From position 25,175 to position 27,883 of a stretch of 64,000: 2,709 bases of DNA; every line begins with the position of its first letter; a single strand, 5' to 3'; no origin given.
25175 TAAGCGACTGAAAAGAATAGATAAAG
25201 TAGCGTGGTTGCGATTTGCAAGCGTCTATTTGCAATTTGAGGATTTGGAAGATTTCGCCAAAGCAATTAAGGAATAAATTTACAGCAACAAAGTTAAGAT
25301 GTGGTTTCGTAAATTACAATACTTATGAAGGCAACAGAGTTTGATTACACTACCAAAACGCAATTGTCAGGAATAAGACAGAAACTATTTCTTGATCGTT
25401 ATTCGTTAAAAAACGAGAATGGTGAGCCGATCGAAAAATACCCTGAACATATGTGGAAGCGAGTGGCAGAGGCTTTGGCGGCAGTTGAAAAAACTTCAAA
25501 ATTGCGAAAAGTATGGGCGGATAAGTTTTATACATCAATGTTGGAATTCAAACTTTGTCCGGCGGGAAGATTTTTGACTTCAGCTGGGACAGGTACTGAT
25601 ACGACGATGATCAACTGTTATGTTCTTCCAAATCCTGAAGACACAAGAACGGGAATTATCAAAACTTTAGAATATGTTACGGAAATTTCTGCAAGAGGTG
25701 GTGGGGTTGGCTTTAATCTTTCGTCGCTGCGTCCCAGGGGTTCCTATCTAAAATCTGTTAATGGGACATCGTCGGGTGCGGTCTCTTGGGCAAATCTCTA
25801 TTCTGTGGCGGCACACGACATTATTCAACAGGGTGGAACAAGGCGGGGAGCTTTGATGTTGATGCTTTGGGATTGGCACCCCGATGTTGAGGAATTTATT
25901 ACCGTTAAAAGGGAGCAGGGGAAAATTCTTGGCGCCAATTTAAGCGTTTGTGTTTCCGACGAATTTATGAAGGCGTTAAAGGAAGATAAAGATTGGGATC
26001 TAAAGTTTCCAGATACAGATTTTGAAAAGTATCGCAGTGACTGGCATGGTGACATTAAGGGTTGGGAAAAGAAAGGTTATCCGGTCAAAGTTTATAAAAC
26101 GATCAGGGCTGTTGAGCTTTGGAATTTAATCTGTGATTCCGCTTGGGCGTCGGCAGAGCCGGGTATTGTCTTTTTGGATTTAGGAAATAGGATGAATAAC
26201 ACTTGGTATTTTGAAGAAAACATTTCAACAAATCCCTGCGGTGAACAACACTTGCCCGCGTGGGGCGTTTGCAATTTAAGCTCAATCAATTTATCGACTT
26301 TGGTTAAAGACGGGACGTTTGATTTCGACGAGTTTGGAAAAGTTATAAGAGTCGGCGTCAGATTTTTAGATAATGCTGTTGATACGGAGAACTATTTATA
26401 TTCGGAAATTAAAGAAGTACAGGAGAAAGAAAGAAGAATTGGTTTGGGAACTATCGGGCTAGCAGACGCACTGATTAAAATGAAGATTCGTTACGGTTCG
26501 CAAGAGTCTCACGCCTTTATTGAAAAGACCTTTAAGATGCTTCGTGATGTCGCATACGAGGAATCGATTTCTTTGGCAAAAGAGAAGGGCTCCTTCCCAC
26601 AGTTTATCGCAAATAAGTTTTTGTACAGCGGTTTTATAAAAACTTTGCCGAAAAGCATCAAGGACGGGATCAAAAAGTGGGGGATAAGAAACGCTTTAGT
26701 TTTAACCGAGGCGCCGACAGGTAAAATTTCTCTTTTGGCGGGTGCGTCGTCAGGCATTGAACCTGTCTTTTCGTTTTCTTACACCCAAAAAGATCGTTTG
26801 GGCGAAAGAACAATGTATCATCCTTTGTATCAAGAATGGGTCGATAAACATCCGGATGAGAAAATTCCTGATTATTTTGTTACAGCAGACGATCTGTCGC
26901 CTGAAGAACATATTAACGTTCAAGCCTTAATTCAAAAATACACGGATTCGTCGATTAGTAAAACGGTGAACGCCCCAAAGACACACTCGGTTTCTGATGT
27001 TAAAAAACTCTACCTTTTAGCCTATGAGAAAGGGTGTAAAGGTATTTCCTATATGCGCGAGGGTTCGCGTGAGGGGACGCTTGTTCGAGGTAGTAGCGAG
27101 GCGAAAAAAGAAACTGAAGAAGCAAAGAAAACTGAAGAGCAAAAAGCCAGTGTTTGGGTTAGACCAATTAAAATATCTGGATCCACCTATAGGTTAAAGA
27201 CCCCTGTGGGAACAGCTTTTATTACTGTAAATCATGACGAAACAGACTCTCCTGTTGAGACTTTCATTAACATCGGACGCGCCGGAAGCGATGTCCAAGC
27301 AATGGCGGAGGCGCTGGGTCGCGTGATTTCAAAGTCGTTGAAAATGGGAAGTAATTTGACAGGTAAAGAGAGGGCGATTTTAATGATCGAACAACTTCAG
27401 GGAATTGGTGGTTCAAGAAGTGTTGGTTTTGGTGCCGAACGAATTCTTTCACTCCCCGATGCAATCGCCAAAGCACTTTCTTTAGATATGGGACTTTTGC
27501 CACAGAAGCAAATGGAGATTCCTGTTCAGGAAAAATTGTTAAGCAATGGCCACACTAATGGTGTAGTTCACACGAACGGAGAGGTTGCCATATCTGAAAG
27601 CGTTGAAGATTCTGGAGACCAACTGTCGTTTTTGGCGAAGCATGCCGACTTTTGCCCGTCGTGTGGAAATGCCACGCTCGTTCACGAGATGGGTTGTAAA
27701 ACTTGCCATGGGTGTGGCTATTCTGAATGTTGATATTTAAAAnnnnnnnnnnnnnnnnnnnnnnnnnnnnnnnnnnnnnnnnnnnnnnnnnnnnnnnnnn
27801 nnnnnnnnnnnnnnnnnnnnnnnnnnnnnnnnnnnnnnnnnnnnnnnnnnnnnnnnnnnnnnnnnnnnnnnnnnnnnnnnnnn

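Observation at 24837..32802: nrdR followed by three tandem full-length class II (B12) ribonucleotide reductase paralogs and a PduO adenosyltransferase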

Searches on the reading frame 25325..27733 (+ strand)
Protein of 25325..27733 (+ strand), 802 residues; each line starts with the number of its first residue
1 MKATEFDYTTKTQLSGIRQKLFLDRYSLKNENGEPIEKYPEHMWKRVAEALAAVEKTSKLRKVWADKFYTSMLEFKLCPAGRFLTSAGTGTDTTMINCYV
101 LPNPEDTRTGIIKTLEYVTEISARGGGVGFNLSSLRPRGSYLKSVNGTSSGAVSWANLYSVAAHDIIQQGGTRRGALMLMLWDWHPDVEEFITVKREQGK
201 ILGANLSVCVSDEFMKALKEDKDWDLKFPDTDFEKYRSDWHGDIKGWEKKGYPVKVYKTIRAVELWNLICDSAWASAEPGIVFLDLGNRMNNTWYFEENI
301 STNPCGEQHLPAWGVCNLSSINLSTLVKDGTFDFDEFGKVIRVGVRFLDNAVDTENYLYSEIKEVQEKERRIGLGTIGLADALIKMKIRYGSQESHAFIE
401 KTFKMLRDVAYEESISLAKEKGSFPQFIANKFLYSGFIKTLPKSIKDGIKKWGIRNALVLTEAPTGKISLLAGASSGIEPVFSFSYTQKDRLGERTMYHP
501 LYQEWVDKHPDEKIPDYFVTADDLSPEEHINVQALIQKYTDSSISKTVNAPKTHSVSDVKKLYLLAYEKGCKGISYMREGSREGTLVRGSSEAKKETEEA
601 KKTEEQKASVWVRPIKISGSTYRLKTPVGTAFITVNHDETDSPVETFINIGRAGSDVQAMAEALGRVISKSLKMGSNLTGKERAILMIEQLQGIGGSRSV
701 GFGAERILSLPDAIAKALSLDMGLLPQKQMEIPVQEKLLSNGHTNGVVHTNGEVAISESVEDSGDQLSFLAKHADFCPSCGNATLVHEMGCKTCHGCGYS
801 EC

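Call 3: search_protein_families(library=pfam, proteins=[window:25325-27733:+], max_evalue=0.01)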
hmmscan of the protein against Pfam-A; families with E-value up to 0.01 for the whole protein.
window:25325-27733:+ (802 aa): 3 families
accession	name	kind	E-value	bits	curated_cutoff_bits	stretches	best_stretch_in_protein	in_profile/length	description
PF02867.20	Ribonuc_red_lgC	-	7.1e-119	398.2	23.9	1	97-577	2-523/523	Ribonucleotide reductase, barrel domain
PF00317.26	Ribonuc_red_lgN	-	6.2e-17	61.9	28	1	20-90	9-75/77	Ribonucleotide reductase, all-alpha domain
PF12637.14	TSCPD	-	4.7e-11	43.3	22.8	1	628-720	13-86/88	TSCPD domain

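Call 4: search_protein_families(library=ncbifam, proteins=[window:25325-27733:+], max_evalue=0.01)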
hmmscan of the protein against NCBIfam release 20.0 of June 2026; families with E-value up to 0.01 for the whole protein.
window:25325-27733:+ (802 aa): 21 families
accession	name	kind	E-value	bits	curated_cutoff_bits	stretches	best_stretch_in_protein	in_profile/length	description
NF006417.0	PRK08665.1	equivalog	2.5e-184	614.6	961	2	9-491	7-454/759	vitamin B12-dependent ribonucleotide reductase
NF005991.0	PRK08115.1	equivalog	2e-170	568.7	854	2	202-606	367-796/858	vitamin B12-dependent ribonucleotide reductase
TIGR02504.1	NrdJ_Z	equivalog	6.9e-170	566.5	399.95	1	22-585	5-604/606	adenosylcobalamin-dependent ribonucleoside-diphosphate reductase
NF005010.0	PRK06406.1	subfamily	3.7e-115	385.9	1125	2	64-504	219-621/771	vitamin B12-dependent ribonucleotide reductase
NF005401.0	PRK06948.1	subfamily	8.7e-100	335.1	906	1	15-585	14-588/604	ribonucleotide reductase-like protein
TIGR02506.1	NrdE_NrdA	equivalog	9.6e-99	331.5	341.05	1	20-578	5-614/616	ribonucleoside-diphosphate reductase subunit alpha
NF006207.0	PRK08332.1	equivalog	2.9e-71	240.3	2400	2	298-604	1235-1578/1684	vitamin B12-dependent ribonucleotide reductase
NF005101.0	PRK06539.1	equivalog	1e-67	228.9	988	2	17-488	151-648/822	ribonucleoside-diphosphate reductase subunit alpha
NF005122.0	PRK06556.1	equivalog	2.1e-64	217.7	859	2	87-438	150-501/960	vitamin B12-dependent ribonucleotide reductase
NF006279.0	PRK08447.1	equivalog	9.3e-62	209.5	1082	2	20-307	143-428/789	ribonucleoside-diphosphate reductase subunit alpha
NF005483.0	PRK07088.1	equivalog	5.2e-61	206.7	1214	2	315-583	495-755/764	ribonucleoside-diphosphate reductase subunit alpha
NF005544.0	PRK07207.1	equivalog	6.3e-60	203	965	2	20-428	302-716/965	ribonucleoside-diphosphate reductase subunit alpha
NF006577.0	PRK09102.1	equivalog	4.7e-56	190.3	620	2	5-503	16-470/604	ribonucleoside-diphosphate reductase subunit alpha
NF009029.0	PRK12365.1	equivalog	1.8e-55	188.4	1350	2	7-432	371-802/1046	ribonucleoside-diphosphate reductase subunit alpha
NF006665.0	PRK09209.1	equivalog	5.3e-54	183.7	1057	2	313-580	488-749/761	ribonucleoside-diphosphate reductase subunit alpha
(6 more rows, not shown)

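Call 29: find_homologous_proteins(query=window:25325-27733:+, max_evalue=1e-30)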
Query window:25325-27733:+ (802 aa): 7995 proteins with E <= 1e-30 among 8000 candidates; the best 120 are listed.
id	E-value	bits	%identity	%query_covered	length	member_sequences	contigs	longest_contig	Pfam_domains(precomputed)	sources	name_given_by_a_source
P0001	0.0e+0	1847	100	100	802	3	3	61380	PF02867.21,PF00317.27,PF12637.15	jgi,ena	-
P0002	0.0e+0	1530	83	99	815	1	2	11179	PF02867.21,PF00317.27,PF12637.15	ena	-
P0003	0.0e+0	1491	80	99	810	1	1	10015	PF02867.21,PF00317.27,PF12637.15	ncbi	-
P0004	0.0e+0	1467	79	99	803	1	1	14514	PF02867.21,PF00317.27,PF12637.15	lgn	-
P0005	0.0e+0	1347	72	99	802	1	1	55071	PF02867.21,PF00317.27,PF12637.15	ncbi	-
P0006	0.0e+0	1346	72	99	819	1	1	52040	PF02867.21,PF00317.27,PF12637.15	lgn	-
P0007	0.0e+0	1345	73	99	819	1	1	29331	PF02867.21,PF00317.27,PF12637.15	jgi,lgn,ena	-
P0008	0.0e+0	1344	72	99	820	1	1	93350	PF02867.21,PF00317.27,PF12637.15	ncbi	-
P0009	0.0e+0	1344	72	99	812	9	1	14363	PF02867.21,PF00317.27,PF12637.15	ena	-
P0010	0.0e+0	1333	72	99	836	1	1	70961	PF02867.21,PF00317.27,PF12637.15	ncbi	-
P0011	0.0e+0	1331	70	99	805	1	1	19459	PF02867.21,PF00317.27,PF12637.15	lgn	-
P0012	0.0e+0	1329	71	99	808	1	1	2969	PF02867.21,PF00317.27,PF12637.15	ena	-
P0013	0.0e+0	1327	72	99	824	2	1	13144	PF02867.21,PF00317.27,PF12637.15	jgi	jgi:ribonucleoside-diphosphate reductase alpha chain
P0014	0.0e+0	1326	71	99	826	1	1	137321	PF02867.21,PF00317.27,PF12637.15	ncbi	-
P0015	0.0e+0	1322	72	99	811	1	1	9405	PF02867.21,PF00317.27,PF12637.15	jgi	jgi:ribonucleoside-diphosphate reductase alpha chain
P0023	0.0e+0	1293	71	99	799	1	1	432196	PF02867.21,PF00317.27,PF12637.15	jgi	jgi:ribonucleoside-diphosphate reductase alpha chain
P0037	0.0e+0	1231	68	99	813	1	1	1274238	PF02867.21,PF00317.27,PF12637.15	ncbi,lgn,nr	ncbi:adenosylcobalamin-dependent ribonucleoside-diphosphate reductase [Candidatus Woesebacteria bact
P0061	0.0e+0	1028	58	99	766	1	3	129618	PF02867.21,PF00317.27,PF12637.15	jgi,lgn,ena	-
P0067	0.0e+0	1016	56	99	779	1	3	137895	PF02867.21,PF00317.27,PF12637.15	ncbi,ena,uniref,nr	ncbi:ribonucleoside-diphosphate reductase [Candidatus Gottesmanbacteria bacterium RIFCSPLOWO2_01_FUL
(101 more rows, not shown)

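Call 32: find_encoding_contigs(protein=P0067, flank=10000, max_places=1)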
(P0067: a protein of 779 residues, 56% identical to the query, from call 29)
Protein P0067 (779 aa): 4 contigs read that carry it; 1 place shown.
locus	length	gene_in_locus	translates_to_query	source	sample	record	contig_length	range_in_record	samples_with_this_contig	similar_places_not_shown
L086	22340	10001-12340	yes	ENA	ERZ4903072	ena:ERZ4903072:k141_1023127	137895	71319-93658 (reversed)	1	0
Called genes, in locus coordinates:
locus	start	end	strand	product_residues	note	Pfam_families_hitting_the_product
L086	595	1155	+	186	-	-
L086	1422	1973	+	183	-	-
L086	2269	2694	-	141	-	-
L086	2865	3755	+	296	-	-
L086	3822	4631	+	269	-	PF03239:FTR1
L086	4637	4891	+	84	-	PF14242:DUF4342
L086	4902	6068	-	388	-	PF00404:Dockerin_1 (weak)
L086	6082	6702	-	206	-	-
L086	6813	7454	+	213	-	PF02517:Rce1-like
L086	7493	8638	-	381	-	-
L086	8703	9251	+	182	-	PF18915:DUF5667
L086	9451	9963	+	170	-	PF22811:Zn_ribbon_NrdR, PF03477:ATP-cone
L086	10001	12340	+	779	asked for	PF00317:Ribonuc_red_lgN, PF02867:Ribonuc_red_lgC, PF12637:TSCPD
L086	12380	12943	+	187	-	PF01923:Cob_adeno_trans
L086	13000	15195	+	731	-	-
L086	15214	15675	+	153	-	PF14478:DUF4430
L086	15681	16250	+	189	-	PF20221:DUF6580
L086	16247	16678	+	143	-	-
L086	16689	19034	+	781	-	PF26449:DUF8128, PF01935:DUF87 (weak), PF10412:TrwB_AAD_bind (faint)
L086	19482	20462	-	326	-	PF13936:HTH_38, PF18024:HTH_50 (weak), PF13565:HTH_32 (weak)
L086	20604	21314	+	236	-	PF13396:PLDc_N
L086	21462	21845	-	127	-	PF13650:Asp_protease_2 (weak), PF13975:gag-asp_proteas (weak)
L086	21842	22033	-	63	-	-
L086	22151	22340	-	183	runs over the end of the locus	PF04307:YdjM (weak)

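Call 33: find_encoding_contigs(protein=P0037, flank=10000, max_places=1)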
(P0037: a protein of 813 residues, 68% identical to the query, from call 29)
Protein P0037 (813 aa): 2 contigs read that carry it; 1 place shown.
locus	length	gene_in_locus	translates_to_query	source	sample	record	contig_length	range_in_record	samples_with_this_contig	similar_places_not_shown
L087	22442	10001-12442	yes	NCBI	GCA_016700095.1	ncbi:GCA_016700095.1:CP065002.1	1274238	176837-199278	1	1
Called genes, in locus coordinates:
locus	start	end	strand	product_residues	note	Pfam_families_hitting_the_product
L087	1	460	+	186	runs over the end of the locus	-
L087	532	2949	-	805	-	PF00912:Transgly, PF00905:Transpeptidase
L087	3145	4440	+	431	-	-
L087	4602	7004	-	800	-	PF00912:Transgly, PF00905:Transpeptidase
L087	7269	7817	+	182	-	-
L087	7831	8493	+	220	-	PF02517:Rce1-like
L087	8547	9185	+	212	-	PF18915:DUF5667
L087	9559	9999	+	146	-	PF22811:Zn_ribbon_NrdR, PF03477:ATP-cone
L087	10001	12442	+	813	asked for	PF00317:Ribonuc_red_lgN, PF02867:Ribonuc_red_lgC, PF12637:TSCPD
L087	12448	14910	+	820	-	PF03477:ATP-cone, PF00317:Ribonuc_red_lgN, PF02867:Ribonuc_red_lgC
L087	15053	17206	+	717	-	PF03477:ATP-cone, PF00317:Ribonuc_red_lgN, PF02867:Ribonuc_red_lgC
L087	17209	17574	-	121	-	PF01503:PRA-PH (weak), PF03819:MazG, PF12643:MazG-like (weak)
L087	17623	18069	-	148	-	PF00293:NUDIX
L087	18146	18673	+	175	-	PF01923:Cob_adeno_trans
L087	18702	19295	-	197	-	PF20221:DUF6580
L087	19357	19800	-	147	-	PF14478:DUF4430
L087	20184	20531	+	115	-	-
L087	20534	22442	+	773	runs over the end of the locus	PF26449:DUF8128, PF12696:TraG-D_C (faint), PF01935:DUF87 (weak)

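Call 65: search_protein_families(library=pfam, proteins=[L087:19357-19800:-, L087:18702-19295:-, L086:13000-15195:+], max_evalue=0.01)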
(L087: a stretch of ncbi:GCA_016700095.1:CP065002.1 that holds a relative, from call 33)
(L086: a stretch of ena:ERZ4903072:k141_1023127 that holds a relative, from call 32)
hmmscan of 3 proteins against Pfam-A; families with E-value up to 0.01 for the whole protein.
L087:19357-19800:- (147 aa): 1 family
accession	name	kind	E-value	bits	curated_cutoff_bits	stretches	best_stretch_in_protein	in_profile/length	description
PF14478.12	DUF4430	-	3.4e-10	40.7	23.8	1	72-143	2-71/72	Domain of unknown function (DUF4430)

L087:18702-19295:- (197 aa): 1 family
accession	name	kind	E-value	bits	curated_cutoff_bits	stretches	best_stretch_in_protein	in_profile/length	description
PF20221.3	DUF6580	-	4.3e-28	99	27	1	7-173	4-155/162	Family of unknown function (DUF6580)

L086:13000-15195:+ (731 aa): 0 families

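Call 66: find_encoding_contigs(protein=P0023, flank=8000, max_places=1)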
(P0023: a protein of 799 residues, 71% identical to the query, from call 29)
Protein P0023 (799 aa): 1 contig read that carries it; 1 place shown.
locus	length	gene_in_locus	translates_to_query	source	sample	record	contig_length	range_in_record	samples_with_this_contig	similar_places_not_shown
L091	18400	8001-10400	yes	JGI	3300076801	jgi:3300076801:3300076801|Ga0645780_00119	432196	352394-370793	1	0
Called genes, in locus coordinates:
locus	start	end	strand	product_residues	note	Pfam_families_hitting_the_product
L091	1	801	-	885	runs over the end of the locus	PF00912:Transgly, PF00905:Transpeptidase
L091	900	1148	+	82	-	PF04014:MazE_antitoxin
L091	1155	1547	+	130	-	PF02661:Fic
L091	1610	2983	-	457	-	-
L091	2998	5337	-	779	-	PF00912:Transgly, PF00905:Transpeptidase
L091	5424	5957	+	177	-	PF18869:HEPN_RnaseLS (weak)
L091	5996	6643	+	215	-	PF02517:Rce1-like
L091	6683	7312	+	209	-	PF18915:DUF5667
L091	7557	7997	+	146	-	PF22811:Zn_ribbon_NrdR, PF03477:ATP-cone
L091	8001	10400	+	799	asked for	PF00317:Ribonuc_red_lgN, PF02867:Ribonuc_red_lgC, PF12637:TSCPD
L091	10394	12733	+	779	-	PF03477:ATP-cone, PF00317:Ribonuc_red_lgN, PF02867:Ribonuc_red_lgC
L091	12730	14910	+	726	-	PF03477:ATP-cone, PF00317:Ribonuc_red_lgN, PF02867:Ribonuc_red_lgC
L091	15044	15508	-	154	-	PF00293:NUDIX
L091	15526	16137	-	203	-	PF00293:NUDIX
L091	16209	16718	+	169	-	PF00293:NUDIX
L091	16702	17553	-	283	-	PF03437:BtpA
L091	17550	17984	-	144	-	PF14359:DUF4406 (weak)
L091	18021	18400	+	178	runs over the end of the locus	PF01923:Cob_adeno_trans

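Call 67: find_encoding_contigs(protein=P0061, flank=8000, max_places=1)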
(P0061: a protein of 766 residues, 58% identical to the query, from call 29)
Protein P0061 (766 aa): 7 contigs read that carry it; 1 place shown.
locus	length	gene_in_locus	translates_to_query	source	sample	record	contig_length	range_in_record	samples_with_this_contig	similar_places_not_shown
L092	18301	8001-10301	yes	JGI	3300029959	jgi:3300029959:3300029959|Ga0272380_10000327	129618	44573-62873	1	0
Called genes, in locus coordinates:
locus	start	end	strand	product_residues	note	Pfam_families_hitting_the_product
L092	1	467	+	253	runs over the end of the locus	PF13098:Thioredoxin_2, PF13462:Thioredoxin_4, PF01323:DSBA, PF13743:Thioredoxin_5 (weak)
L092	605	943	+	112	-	PF04020:Phage_holin_4_2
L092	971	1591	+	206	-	PF13098:Thioredoxin_2 (weak), PF13462:Thioredoxin_4, PF01323:DSBA, PF13743:Thioredoxin_5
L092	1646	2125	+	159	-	PF04308:RNaseH_like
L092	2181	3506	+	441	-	PF01547:SBP_bac_1, PF13416:SBP_bac_8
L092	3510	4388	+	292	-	-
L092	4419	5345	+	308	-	PF01522:Polysacc_deac_1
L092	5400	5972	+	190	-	PF18915:DUF5667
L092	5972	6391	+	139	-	PF12643:MazG-like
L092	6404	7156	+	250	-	PF00106:adh_short, PF08659:KR, PF13561:adh_short_C2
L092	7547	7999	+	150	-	PF22811:Zn_ribbon_NrdR, PF03477:ATP-cone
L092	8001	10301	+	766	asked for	PF00317:Ribonuc_red_lgN, PF02867:Ribonuc_red_lgC, PF12637:TSCPD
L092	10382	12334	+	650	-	PF00317:Ribonuc_red_lgN, PF02867:Ribonuc_red_lgC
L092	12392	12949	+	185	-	PF01923:Cob_adeno_trans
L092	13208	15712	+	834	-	-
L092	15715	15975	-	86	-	-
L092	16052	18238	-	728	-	PF02861:Clp_N, PF13191:AAA_16 (weak), PF17871:AAA_lid_9, PF00158:Sigma54_activat (weak), PF00004:AAA (weak), PF07724:AAA_2, PF07728:AAA_5, PF10431:ClpB_D2-small, +6 more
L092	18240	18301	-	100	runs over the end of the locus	-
